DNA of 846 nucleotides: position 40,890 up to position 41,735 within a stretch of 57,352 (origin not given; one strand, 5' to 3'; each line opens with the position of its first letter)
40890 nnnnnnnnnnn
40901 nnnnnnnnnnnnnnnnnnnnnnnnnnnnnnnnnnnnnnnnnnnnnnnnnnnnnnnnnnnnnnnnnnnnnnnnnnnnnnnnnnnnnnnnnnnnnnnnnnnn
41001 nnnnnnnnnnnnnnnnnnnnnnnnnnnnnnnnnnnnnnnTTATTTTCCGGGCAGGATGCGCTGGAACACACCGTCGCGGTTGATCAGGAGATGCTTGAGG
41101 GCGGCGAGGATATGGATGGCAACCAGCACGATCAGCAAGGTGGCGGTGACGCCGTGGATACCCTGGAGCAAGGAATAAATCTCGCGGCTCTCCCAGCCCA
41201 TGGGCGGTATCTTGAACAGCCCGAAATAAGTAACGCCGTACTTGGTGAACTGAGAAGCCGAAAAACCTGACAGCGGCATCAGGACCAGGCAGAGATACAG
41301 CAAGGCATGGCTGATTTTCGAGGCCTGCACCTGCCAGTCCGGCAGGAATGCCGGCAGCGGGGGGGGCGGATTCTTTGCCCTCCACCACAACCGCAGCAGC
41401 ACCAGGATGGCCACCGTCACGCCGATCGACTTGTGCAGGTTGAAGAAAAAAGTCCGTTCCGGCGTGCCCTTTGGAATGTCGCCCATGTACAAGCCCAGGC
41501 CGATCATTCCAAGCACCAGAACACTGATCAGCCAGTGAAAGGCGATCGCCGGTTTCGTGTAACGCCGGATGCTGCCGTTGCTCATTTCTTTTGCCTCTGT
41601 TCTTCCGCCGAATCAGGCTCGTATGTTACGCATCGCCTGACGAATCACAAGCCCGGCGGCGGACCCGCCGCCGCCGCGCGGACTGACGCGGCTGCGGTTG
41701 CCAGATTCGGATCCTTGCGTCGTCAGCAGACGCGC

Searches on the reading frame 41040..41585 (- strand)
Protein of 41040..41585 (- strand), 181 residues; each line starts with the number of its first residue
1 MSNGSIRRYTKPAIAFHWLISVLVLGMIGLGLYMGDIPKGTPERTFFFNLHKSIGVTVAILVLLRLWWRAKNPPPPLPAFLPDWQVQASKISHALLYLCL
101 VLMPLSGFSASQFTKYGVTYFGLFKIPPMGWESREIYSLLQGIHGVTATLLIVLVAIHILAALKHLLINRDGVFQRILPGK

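Call 8: search_protein_families(library=pfam, proteins=[window:41040-41585:-])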
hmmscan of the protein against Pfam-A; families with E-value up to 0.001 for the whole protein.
window:41040-41585:- (181 aa): 1 family
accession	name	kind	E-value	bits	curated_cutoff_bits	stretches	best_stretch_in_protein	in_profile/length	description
PF01292.26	Ni_hydr_CYTB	-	6.9e-36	124.1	30.1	1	8-180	1-179/179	Prokaryotic cytochrome b561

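Call 68: search_protein_families(library=ncbifam, proteins=[window:41040-41585:-], max_evalue=0.01)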
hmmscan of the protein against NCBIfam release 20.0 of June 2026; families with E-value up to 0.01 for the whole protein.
window:41040-41585:- (181 aa): 2 families
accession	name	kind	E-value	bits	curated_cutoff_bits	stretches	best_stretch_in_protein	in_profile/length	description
NF008566.0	PRK11513.1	equivalog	2e-13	50.5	170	1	8-181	4-174/176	cytochrome b561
TIGR02125.1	CytB-hydogenase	equivalog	0.0088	15.6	121.5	0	90-180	118-206/212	Ni/Fe-hydrogenase, b-type cytochrome subunit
